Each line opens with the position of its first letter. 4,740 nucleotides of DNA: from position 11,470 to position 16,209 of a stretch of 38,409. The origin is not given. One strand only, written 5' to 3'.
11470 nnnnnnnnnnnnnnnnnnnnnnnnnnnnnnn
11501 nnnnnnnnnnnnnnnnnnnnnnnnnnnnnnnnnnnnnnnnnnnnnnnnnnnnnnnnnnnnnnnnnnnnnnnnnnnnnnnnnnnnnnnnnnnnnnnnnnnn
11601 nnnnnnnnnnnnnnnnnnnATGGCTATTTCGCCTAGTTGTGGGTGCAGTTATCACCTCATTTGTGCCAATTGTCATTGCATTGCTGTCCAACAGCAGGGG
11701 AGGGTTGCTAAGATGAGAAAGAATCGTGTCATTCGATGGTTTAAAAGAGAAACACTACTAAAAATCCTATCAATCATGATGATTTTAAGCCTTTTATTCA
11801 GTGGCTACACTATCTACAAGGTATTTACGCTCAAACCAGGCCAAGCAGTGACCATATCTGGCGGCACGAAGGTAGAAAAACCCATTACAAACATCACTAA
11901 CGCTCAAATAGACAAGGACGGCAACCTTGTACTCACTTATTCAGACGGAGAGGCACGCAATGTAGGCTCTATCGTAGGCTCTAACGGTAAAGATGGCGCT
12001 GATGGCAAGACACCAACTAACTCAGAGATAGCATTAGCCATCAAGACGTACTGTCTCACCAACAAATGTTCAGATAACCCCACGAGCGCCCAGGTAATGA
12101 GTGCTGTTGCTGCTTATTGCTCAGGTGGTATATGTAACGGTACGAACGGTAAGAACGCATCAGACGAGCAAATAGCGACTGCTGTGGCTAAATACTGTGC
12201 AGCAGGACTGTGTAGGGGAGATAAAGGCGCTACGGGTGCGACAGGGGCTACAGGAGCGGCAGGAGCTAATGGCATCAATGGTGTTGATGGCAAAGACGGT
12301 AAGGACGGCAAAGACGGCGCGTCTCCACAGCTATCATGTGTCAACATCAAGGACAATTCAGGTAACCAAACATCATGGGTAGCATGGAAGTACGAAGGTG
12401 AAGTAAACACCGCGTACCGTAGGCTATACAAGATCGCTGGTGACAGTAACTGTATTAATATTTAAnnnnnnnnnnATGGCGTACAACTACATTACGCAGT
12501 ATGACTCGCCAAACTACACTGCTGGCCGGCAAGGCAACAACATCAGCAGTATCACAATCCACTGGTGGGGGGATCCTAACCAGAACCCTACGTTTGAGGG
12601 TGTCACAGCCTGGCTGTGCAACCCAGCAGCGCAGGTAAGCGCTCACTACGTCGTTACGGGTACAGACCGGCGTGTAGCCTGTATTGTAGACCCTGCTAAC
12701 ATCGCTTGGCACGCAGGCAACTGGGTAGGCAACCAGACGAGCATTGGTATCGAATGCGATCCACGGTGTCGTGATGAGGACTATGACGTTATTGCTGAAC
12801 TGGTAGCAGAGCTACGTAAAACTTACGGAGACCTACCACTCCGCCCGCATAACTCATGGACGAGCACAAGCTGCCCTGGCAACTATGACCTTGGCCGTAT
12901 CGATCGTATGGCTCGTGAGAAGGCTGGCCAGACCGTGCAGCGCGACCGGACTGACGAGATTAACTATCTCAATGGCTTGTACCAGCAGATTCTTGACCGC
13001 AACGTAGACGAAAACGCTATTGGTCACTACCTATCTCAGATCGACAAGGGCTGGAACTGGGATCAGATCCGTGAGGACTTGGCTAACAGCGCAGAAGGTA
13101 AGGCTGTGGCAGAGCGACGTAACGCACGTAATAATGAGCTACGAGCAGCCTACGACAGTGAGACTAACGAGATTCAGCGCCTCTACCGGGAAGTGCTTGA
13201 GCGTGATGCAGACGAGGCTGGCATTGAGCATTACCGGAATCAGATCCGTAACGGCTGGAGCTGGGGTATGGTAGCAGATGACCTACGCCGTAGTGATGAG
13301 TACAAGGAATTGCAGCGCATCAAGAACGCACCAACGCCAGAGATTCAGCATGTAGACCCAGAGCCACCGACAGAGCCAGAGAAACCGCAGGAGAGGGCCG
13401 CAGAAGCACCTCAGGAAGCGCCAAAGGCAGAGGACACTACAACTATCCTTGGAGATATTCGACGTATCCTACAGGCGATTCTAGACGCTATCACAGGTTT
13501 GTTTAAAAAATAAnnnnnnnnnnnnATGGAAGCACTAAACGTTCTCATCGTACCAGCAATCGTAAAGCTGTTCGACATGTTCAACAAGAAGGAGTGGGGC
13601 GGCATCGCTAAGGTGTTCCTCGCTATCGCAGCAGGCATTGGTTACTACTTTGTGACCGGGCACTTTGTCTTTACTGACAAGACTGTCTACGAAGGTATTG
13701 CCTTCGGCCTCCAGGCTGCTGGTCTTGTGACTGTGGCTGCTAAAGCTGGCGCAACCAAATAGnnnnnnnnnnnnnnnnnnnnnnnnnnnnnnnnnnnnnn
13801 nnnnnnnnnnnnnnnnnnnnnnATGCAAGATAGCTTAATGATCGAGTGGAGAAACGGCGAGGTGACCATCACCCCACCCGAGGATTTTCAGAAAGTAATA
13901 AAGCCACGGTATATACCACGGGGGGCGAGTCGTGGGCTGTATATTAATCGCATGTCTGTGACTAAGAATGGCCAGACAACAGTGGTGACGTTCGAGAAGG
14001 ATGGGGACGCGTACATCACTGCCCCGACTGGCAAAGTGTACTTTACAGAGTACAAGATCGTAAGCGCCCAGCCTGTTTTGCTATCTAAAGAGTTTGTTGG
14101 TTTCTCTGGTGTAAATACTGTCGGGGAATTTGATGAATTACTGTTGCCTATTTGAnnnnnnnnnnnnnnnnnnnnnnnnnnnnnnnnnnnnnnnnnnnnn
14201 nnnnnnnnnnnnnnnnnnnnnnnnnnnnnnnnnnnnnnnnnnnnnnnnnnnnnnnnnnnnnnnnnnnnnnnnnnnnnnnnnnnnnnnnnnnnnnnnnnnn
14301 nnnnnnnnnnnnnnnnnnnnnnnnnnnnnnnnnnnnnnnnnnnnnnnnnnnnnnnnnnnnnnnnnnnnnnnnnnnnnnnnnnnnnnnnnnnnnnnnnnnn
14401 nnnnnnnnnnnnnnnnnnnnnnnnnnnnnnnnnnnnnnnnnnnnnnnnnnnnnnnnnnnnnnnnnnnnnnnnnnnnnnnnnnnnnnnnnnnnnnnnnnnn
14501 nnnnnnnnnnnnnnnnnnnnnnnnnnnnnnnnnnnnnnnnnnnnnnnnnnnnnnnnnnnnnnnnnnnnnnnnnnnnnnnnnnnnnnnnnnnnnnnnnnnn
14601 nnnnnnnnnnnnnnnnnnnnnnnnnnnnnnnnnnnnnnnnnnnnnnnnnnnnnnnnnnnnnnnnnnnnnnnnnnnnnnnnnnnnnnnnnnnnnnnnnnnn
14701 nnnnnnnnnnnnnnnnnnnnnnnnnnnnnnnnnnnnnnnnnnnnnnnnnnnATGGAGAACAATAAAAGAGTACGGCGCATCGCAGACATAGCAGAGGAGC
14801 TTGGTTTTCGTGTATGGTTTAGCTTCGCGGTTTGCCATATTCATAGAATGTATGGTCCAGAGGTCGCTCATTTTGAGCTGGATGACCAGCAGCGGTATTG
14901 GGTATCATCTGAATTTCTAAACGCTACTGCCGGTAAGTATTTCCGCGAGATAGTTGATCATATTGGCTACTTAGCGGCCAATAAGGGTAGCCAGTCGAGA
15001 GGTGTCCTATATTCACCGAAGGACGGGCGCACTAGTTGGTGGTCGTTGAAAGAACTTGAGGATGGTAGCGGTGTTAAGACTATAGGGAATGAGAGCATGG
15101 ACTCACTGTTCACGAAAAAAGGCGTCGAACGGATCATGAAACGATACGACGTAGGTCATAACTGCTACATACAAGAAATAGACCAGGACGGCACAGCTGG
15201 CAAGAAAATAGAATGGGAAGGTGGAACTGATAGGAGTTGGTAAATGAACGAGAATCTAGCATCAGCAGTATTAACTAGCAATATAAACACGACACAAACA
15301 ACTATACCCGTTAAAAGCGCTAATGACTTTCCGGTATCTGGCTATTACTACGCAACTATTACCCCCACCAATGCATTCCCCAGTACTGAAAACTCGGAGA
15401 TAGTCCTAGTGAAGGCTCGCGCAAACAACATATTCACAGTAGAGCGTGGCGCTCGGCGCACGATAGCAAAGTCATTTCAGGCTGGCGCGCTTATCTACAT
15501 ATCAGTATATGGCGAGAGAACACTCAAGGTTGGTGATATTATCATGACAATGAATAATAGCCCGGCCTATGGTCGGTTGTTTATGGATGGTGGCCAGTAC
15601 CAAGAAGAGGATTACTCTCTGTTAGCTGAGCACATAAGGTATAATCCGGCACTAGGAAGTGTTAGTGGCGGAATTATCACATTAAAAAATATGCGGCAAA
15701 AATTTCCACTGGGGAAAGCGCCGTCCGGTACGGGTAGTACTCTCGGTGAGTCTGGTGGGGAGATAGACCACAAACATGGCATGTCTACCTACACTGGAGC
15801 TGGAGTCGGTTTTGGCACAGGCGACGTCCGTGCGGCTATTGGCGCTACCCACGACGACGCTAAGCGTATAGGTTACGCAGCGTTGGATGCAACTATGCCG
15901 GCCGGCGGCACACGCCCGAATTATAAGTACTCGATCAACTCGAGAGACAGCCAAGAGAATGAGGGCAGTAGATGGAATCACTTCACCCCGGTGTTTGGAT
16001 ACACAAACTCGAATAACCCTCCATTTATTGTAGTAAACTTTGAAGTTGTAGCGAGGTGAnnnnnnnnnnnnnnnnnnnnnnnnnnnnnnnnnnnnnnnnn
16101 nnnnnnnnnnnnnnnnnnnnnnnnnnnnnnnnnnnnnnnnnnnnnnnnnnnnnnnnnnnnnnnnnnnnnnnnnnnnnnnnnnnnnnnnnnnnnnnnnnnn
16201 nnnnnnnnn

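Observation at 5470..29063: Non-canonical late-module order: lysis genes mid-module and the major capsid gene last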

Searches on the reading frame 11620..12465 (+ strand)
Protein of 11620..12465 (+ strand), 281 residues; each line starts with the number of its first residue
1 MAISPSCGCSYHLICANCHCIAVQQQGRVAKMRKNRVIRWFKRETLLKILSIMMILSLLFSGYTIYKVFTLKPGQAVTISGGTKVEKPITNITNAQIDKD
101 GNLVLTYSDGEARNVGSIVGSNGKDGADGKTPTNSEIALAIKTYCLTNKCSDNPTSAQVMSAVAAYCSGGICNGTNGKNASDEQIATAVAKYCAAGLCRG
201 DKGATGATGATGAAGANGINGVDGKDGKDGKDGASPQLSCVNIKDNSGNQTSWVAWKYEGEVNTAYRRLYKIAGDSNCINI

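Call 4: search_protein_families(library=phrogs, proteins=[window:11620-12465:+], max_evalue=0.01)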
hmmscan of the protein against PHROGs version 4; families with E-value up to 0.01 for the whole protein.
window:11620-12465:+ (281 aa): 19 families
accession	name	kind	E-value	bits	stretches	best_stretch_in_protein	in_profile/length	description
phrog_33244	-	tail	1.5e-05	25.2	1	199-242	62-105/414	tail fiber protein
phrog_1806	-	tail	2.4e-05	24.8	1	174-235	175-232/276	collagen like minor tail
phrog_32409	-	tail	2.5e-05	23.8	1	197-249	188-240/884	tail fiber protein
phrog_366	-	tail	0.00024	21.6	1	173-235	311-371/474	tail fiber protein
phrog_3890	-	tail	0.00049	17.5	1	176-261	1277-1363/3453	straight fibre tail protein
phrog_19200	-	head and packaging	0.00097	19.5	1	192-233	57-95/268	virion structural protein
phrog_29134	-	tail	0.0011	19.8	0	86-136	99-143/191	tail protein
phrog_6320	-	tail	0.0012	18.7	1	199-234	100-135/745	tail fiber protein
phrog_3904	-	tail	0.0018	17.6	1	190-234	576-620/1086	tail fiber protein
phrog_26246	-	tail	0.002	18.4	1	193-235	106-148/329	tail protein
phrog_25979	-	unknown function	0.0022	17.8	1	92-244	144-283/521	-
phrog_28074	-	unknown function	0.0035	17.2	1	91-229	325-451/553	-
phrog_38766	-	head and packaging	0.0037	16.9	1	198-240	137-179/478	virion structural protein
phrog_5073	-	tail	0.0042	17.2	0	189-234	250-295/519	tail fiber protein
phrog_29268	-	unknown function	0.0043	16.2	1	113-235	411-528/653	-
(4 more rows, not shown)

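Call 8: search_protein_families(library=pfam, proteins=[window:11620-12465:+], max_evalue=0.01)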
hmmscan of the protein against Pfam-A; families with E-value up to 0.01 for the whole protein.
window:11620-12465:+ (281 aa): 1 family
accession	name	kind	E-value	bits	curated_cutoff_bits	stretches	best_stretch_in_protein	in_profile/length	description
PF01391.23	Collagen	-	5.8e-05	23.2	27.2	1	200-233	19-52/60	Collagen triple helix repeat (20 copies)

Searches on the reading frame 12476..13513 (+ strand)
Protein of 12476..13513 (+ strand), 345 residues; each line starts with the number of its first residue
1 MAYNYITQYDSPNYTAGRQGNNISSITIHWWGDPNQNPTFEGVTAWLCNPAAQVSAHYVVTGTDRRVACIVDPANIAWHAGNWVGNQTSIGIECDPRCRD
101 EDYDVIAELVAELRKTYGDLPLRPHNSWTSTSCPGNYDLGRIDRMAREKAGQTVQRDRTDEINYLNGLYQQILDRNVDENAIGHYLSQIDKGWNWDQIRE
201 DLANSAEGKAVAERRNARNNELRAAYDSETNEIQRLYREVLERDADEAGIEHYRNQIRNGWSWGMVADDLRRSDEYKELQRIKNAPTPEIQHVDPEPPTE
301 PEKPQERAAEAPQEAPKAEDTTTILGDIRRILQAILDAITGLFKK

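Call 4: search_protein_families(library=phrogs, proteins=[window:12476-13513:+], max_evalue=0.01)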
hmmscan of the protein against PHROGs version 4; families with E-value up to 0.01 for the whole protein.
window:12476-13513:+ (345 aa): 15 families
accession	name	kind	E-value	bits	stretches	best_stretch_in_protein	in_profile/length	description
phrog_4018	-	lysis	1.1e-58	200.3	1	1-158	1-162/285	amidase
phrog_14048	-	lysis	1.3e-34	121.3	1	2-147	10-168/305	endolysin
phrog_7698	-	lysis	3.9e-30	106.7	1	13-149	14-153/316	endolysin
phrog_7470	-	lysis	5.4e-23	82.5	1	26-159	366-507/532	amidase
phrog_1794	-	lysis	1.7e-19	71.4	1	8-137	40-182/336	amidase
phrog_833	-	lysis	8.2e-17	62.8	1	3-154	7-166/294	endolysin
phrog_670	-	lysis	3e-14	53.8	1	10-136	98-235/596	endolysin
phrog_19265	-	unknown function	3.5e-12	47.6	1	9-145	10-152/293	-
phrog_1493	-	lysis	4.1e-12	47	1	17-141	28-166/394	endolysin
phrog_9611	-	lysis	7e-12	46.5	1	22-136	22-150/246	endolysin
phrog_2338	-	lysis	5e-11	43.6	1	13-148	17-161/346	endolysin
phrog_3393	-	lysis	6.9e-06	27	1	1-137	1-141/342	endolysin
phrog_3088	-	lysis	3.4e-05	24.7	1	46-148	44-155/248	amidase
phrog_8164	-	lysis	0.00029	21.3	1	14-118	17-128/320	endolysin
phrog_5182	-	lysis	0.0019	18.9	0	53-129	66-146/321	endolysin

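Call 8: search_protein_families(library=pfam, proteins=[window:12476-13513:+], max_evalue=0.01)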
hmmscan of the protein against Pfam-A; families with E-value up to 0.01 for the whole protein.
window:12476-13513:+ (345 aa): 2 families
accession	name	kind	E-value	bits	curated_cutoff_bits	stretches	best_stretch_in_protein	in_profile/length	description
PF01510.30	Amidase_2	-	1.6e-17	64.5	26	1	20-136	2-131/131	N-acetylmuramoyl-L-alanine amidase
PF13946.11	DUF4214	-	1.2e-14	54.5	23.2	2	233-279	24-71/72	Domain of unknown function (DUF4214)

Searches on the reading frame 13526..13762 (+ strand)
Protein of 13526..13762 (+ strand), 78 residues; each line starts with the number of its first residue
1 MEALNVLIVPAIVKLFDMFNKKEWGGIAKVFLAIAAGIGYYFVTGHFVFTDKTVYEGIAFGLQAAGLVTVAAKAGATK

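Call 4: search_protein_families(library=phrogs, proteins=[window:13526-13762:+], max_evalue=0.01)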
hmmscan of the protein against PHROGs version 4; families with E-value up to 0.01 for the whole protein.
window:13526-13762:+ (78 aa): 1 family
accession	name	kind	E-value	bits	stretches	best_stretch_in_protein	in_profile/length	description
phrog_1299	-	lysis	0.00035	21.3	1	6-74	14-83/100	holin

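Call 8: search_protein_families(library=pfam, proteins=[window:13526-13762:+], max_evalue=0.01)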
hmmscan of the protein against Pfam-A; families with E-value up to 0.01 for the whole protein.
window:13526-13762:+ (78 aa): 0 families

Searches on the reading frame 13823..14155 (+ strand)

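Call 4: search_protein_families(library=phrogs, proteins=[window:13823-14155:+], max_evalue=0.01)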
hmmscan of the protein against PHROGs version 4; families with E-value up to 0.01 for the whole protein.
window:13823-14155:+ (110 aa): 0 families

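Call 8: search_protein_families(library=pfam, proteins=[window:13823-14155:+], max_evalue=0.01)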
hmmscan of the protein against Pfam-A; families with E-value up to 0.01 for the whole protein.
window:13823-14155:+ (110 aa): 1 family
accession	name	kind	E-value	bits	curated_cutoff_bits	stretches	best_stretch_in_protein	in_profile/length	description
PF18938.6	aRib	-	0.002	18.3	27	0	48-72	33-59/71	Atypical Rib domain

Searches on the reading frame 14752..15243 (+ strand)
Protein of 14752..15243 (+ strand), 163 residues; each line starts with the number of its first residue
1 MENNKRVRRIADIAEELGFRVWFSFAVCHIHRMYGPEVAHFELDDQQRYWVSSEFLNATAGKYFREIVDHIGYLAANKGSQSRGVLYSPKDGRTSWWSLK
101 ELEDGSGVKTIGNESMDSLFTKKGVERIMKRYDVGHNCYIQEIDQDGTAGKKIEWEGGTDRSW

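Call 5: search_protein_families(library=phrogs, proteins=[window:14752-15243:+], max_evalue=0.01)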
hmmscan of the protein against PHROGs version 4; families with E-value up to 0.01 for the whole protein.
window:14752-15243:+ (163 aa): 0 families

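Call 34: search_protein_families(library=pfam, proteins=[window:14752-15243:+], max_evalue=0.01)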
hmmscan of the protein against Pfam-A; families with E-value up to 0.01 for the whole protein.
window:14752-15243:+ (163 aa): 0 families

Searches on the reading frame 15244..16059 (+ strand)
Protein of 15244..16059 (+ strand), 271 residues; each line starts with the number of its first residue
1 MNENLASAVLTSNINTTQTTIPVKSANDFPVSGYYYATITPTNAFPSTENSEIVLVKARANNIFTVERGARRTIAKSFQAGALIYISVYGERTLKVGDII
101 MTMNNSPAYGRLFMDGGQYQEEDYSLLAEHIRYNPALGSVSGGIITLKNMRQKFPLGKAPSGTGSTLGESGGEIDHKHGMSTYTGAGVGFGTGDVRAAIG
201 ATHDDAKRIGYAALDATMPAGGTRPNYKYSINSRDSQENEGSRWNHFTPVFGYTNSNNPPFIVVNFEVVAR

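Call 5: search_protein_families(library=phrogs, proteins=[window:15244-16059:+], max_evalue=0.01)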
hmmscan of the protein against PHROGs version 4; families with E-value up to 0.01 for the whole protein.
window:15244-16059:+ (271 aa): 5 families
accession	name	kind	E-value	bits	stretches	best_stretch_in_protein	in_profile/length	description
phrog_6427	-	unknown function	2.1e-10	40.7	1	6-88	10-96/675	-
phrog_8469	-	tail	1.4e-08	35.4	1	4-202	7-167/303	tail fiber protein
phrog_12150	-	unknown function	0.0007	19.6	1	6-84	11-84/477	-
phrog_38058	-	tail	0.00089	18.6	1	6-88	23-100/708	tail fiber protein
phrog_1858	-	tail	0.0066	15.4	1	70-242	118-277/1018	tail fiber protein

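Call 34: search_protein_families(library=pfam, proteins=[window:15244-16059:+], max_evalue=0.01)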
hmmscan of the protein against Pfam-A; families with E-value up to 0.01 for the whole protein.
window:15244-16059:+ (271 aa): 0 families
